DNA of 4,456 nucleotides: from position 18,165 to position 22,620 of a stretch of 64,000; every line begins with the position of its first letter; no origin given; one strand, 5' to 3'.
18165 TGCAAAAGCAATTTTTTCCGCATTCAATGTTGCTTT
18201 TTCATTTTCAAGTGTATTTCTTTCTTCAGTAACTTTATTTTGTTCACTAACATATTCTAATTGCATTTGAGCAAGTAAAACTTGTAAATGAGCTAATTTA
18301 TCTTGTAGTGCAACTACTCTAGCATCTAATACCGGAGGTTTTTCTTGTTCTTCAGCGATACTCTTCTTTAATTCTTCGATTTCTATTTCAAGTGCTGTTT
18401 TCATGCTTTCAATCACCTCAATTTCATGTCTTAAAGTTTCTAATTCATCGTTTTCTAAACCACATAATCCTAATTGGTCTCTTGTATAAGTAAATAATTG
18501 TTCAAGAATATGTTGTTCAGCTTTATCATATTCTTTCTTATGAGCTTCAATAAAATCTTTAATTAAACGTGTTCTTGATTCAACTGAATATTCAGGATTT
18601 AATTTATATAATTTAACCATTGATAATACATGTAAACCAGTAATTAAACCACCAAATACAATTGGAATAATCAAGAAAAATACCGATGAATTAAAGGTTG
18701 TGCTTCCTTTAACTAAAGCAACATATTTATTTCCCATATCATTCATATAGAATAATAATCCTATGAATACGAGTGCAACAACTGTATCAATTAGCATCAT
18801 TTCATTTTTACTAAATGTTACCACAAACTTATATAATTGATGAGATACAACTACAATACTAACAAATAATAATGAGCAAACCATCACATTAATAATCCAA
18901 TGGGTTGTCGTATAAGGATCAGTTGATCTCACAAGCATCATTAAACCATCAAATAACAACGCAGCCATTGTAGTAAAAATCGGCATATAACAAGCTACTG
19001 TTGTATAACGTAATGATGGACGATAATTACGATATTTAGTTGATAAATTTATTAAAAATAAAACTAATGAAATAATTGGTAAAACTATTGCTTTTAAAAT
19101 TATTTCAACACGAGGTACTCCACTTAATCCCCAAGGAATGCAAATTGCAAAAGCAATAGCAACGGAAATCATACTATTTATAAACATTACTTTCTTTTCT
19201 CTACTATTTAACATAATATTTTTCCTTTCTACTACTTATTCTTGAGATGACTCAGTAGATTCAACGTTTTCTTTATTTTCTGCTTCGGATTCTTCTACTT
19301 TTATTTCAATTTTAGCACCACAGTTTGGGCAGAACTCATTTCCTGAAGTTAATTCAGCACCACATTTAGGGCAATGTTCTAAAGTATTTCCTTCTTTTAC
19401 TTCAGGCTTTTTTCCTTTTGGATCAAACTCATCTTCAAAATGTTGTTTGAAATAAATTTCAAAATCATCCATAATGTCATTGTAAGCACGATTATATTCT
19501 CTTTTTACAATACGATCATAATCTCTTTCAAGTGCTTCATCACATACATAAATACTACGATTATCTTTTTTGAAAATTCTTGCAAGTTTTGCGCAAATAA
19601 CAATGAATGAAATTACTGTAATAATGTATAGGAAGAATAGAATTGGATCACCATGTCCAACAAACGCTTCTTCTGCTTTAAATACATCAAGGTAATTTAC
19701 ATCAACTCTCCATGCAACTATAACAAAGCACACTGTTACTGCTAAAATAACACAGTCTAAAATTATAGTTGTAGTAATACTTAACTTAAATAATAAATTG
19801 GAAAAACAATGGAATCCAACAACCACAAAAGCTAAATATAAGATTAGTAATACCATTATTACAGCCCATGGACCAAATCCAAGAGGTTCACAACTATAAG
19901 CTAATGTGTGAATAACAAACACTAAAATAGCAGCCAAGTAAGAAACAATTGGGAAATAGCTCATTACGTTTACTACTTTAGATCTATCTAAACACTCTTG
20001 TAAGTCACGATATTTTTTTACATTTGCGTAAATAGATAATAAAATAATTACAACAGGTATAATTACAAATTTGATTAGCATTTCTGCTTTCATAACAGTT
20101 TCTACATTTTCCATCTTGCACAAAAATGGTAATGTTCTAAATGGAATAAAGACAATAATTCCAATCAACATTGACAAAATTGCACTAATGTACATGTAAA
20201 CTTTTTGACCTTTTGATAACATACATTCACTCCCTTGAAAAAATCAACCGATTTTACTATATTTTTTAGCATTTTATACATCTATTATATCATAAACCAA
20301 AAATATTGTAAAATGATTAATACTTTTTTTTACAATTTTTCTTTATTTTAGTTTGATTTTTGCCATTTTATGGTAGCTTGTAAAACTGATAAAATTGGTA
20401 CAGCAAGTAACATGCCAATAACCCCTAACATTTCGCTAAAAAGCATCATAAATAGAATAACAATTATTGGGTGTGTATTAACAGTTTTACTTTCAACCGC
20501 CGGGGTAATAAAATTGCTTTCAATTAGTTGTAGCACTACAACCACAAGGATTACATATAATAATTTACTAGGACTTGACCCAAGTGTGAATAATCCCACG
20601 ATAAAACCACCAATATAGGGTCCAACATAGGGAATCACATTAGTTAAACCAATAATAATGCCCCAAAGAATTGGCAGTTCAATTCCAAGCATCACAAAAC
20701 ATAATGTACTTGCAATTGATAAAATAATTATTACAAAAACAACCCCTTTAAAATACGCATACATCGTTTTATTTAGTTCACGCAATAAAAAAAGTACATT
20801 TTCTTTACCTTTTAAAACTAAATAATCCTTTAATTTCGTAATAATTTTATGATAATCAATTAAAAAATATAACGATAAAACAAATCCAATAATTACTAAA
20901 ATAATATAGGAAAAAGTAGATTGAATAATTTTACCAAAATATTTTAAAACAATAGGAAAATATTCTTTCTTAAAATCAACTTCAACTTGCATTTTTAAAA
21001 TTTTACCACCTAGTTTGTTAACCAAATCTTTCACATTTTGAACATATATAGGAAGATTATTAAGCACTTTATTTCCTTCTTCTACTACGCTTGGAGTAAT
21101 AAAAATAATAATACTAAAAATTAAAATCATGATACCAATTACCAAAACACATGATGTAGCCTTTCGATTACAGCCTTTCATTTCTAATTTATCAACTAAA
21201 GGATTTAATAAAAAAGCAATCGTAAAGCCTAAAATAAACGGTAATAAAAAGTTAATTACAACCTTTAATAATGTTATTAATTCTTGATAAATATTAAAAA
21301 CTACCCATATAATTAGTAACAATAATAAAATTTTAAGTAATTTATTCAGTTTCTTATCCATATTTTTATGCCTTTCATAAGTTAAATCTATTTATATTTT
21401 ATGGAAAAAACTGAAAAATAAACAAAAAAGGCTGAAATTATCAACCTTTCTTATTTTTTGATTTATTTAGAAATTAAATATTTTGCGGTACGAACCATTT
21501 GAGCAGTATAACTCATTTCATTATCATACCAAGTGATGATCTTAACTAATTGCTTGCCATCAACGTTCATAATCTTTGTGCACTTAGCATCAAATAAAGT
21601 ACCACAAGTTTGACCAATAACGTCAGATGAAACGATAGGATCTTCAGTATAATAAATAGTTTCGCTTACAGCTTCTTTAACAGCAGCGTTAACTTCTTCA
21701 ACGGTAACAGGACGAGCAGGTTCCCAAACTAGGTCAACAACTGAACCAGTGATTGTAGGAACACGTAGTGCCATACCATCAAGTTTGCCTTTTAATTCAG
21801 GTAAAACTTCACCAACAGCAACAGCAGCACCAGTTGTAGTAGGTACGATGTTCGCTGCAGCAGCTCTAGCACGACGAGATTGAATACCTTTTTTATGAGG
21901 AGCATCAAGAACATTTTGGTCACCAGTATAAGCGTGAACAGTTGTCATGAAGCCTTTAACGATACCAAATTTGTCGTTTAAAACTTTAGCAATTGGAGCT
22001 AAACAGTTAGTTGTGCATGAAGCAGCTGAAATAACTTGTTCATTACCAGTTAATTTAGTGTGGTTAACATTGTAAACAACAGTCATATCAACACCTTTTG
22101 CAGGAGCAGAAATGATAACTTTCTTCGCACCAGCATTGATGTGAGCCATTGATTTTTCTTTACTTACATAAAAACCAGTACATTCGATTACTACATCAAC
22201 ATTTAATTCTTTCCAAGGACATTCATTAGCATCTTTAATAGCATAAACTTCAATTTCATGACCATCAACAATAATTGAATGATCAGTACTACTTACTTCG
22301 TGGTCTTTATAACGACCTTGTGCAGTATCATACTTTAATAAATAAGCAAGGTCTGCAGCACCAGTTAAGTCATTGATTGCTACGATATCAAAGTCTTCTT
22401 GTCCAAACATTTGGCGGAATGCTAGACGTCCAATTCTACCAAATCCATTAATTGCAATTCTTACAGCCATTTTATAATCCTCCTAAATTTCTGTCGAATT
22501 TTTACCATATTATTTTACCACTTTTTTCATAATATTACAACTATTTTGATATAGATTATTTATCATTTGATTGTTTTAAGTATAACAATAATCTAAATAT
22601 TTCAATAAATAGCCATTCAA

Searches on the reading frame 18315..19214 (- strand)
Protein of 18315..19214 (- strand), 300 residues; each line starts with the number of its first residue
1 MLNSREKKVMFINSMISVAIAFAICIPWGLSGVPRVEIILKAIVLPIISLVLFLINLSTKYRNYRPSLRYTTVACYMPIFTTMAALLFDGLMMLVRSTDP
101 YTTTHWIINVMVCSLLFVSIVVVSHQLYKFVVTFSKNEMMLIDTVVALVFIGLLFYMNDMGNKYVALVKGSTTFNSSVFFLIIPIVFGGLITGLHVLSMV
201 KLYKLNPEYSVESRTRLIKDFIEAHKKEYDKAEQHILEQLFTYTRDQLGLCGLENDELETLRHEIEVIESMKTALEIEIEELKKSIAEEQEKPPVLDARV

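Call 10: find_homologous_proteins(query=window:18315-19214:-)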
Query seq(300 aa) (300 aa): 1 proteins with E <= 0.001 among 1796 candidates.
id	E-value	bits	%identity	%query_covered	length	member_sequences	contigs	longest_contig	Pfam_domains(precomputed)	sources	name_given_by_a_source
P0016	1.7e-160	551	88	96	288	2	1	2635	-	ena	-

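Call 12: search_protein_families(library=pfam, proteins=[window:18465-19214:-], max_evalue=10)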
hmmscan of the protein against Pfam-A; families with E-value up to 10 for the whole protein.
seq(250 aa): 3 families
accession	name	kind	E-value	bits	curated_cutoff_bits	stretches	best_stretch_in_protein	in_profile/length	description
PF09990.14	DUF2231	-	0.02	15.4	26.4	1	42-166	12-131/139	Predicted membrane protein (DUF2231)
PF11333.13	DUF3135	-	0.033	14.9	22.7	1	196-230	5-39/81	Protein of unknown function (DUF3135)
PF16427.10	DUF5024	-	0.15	12.8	25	1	201-236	31-66/104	Domain of unknown function (DUF5024)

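Call 13: search_protein_families(library=ncbifam, proteins=[window:18465-19214:-], max_evalue=10)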
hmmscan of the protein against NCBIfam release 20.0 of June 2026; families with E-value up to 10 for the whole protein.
seq(250 aa): 3 families
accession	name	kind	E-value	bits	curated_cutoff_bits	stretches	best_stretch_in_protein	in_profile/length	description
NF002821.0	PRK02983.1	equivalog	0.51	8.2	742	1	42-202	23-180/1102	bifunctional lysylphosphatidylglycerol synthetase/lysine--tRNA ligase LysX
NF009364.0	PRK12721.1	equivalog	2.5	7.2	381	1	43-94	142-193/352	EscU/YscU/HrcU family type III secretion system export apparatus switch protein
NF009312.0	PRK12672.1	subfamily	4.9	7.3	122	1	88-163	17-92/122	putative monovalent cation/H+ antiporter subunit G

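Call 18: find_encoding_contigs(protein=P0016, flank=10000)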
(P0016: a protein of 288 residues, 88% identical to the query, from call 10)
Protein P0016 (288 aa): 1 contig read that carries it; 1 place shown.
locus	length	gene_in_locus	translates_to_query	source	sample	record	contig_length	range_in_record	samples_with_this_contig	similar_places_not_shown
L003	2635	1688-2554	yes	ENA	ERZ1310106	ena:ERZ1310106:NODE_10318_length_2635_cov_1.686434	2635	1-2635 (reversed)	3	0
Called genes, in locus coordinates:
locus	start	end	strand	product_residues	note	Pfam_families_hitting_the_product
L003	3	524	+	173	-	?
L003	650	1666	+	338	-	PF13240:Zn_Ribbon_1 (weak)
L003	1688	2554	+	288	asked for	-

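Call 70: predict_structure(alignment_id=A7)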
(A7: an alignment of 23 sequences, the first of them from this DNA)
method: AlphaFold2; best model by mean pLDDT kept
length: 255 residues; sequences in the alignment: 23
mean_pLDDT: 90.9   pTM: 0.79
mean pLDDT of the five models: 90.9, 89.3, 88.3, 88.2, 87.3
residues with pLDDT >= 90: 182; 70-90: 63; 50-70: 10; < 50: 0
segments of 3 or more residues with pLDDT < 50: none
pLDDT, mean of each block of 10 residues (from residue 1): 91 97 92 91 97 96 89 95 96 91 95 96 89 89 96 96 82 77 91 93 86 83 95 93 87 69
secondary structure, 60 per line:
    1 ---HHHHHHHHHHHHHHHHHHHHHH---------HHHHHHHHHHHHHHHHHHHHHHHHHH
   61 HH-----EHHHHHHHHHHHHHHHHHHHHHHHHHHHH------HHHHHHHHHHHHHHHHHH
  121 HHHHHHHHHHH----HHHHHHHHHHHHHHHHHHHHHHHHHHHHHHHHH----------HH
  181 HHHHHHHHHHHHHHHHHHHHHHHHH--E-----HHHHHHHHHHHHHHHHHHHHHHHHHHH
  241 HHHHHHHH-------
elements in order: H4-25 H35-62 H69-96 H103-131 H136-168 H179-205 H214-248
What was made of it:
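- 18600..19214 (-): N-terminal membrane domain, aa 1-205, six transmembrane helices. Predicted N-in/C-in. AlphaFold2 model has pLDDT 90.9 with helices 4-25, 35-62, 69-96, 103-131, 136-168 and 179-205 (call 70).
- On TolA: The anchor has six helices (call 70).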

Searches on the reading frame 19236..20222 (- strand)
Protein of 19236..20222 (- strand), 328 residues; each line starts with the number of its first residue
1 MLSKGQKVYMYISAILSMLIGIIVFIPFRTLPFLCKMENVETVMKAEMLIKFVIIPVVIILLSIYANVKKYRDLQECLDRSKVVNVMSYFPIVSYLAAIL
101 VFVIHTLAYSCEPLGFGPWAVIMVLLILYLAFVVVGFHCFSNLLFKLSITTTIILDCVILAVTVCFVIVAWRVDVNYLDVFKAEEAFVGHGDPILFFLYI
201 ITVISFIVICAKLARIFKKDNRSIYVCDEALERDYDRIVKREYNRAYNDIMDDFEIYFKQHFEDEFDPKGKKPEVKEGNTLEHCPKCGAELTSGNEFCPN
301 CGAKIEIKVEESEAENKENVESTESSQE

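Call 5: search_protein_families(library=pfam, proteins=[window:19236-20222:-], max_evalue=0.01)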
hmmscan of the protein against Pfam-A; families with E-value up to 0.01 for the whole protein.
window:19236-20222:- (328 aa): 6 families
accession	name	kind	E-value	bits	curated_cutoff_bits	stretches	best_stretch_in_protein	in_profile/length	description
PF13240.11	Zn_Ribbon_1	-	1.8e-08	34.3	25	1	283-304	1-22/23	zinc-ribbon domain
PF13248.11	Zn_ribbon_3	-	5.8e-07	29.2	27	1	284-305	5-26/26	zinc-ribbon domain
PF12773.13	DZR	-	1e-05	26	27.3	1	284-306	1-23/45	Double zinc ribbon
PF24460.1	DUF7575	-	0.00039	20.2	28.5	1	282-305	4-27/28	Domain of unknown function (DUF7575)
PF14803.11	Zn_ribbon_Nudix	-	0.0014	18.9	25.6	0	297-312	2-17/34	Nudix N-terminal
PF09297.16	Zn_ribbon_NUD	-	0.0021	18.2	24.8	0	297-310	5-18/32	NADH pyrophosphatase zinc ribbon domain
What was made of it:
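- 19236..20222 (-): Upstream paralogue, 328 aa: the same six-helix anchor followed by a C-terminal zinc ribbon. It lies 21 nt upstream and is probably co-transcribed. Pfam Zn_Ribbon_1 (call 5).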

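Call 13: search_protein_families(library=ncbifam, proteins=[window:19236-20222:-], max_evalue=10)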
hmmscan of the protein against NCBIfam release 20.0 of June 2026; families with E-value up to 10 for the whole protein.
window:19236-20222:- (328 aa): 21 families
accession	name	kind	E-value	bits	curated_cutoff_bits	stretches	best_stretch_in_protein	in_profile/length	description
NF001646.0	PRK00420.1-3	equivalog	0.0015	18.8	117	1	282-325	21-67/117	hypothetical protein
NF053815.1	teico_TcaA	equivalog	0.0018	17.2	550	1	282-322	2-42/463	membrane-associated protein TcaA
NF049953.1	ribbon_DG_selen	exception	0.0038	17.2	130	1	280-320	4-44/172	zinc ribbon-containing (seleno)protein DG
NF045510.1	4Cys_prefix_kin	domain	0.024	14.9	24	1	294-304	15-25/26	4-Cys prefix domain-containing protein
NF001645.0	PRK00420.1-2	equivalog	0.028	14.5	162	1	282-312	25-57/106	hypothetical protein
NF047912.1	ECs_2282_CxxC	subfamily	0.034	14.1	37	2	264-293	11-39/60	ECs_2282 family putative zinc-binding protein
NF041913.1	HVO_2142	equivalog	0.037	13.9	90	1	280-292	10-22/48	HVO_2142 family zinc finger protein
NF005651.0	PRK07418.1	subfamily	0.044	12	942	1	272-305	584-617/617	acetolactate synthase large subunit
TIGR01206.1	lysW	equivalog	0.073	13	53.2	2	283-306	4-33/54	lysine biosynthesis protein LysW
NF003009.0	PRK03826.1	equivalog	0.077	12.7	122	1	227-316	85-174/197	5'-deoxynucleotidase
NF009143.0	PRK12495.1-4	equivalog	0.09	12.9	372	1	280-327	41-89/244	hypothetical protein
TIGR03826.1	YvyF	hypoth_equivalog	0.14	12.1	124.15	1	210-326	6-125/137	TIGR03826 family flagellar region protein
NF009623.0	PRK13130.1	equivalog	0.21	11.7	68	1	281-307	5-29/56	RNA-protein complex protein Nop10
NF001605.0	PRK00398.1-2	equivalog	0.26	11.2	63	1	283-305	3-28/43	DNA-directed RNA polymerase subunit P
TIGR04165.1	methano_modCys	hypoth_equivalog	0.29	11.4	60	1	278-289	4-15/50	TIGR04165 family Cys-rich peptide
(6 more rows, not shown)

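Call 87: search_protein_families(library=padloc, proteins=[window:19236-20222:-], max_evalue=0.01)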
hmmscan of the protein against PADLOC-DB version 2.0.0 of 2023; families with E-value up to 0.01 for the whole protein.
window:19236-20222:- (328 aa): 0 families

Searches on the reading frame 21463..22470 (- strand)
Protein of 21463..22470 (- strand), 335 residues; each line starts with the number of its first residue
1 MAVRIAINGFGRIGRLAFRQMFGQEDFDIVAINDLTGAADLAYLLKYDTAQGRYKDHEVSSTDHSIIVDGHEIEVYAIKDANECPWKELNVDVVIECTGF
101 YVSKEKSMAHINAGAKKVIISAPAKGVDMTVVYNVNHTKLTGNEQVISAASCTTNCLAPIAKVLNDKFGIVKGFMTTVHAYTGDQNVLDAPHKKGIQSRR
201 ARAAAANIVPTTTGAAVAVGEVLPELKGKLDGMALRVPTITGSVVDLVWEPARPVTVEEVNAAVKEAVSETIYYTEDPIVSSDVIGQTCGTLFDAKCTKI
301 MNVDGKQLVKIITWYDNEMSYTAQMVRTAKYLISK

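Call 5: search_protein_families(library=pfam, proteins=[window:21463-22470:-], max_evalue=0.01)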
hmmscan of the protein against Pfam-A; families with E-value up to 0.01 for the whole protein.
window:21463-22470:- (335 aa): 2 families
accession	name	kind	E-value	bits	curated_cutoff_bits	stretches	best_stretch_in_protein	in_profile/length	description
PF02800.25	Gp_dh_C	-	1.7e-58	197.1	24.4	1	157-315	1-158/158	Glyceraldehyde 3-phosphate dehydrogenase, C-terminal domain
PF00044.30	Gp_dh_N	-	4.3e-36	123.7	31.7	1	3-103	1-100/101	Glyceraldehyde 3-phosphate dehydrogenase, NAD binding domain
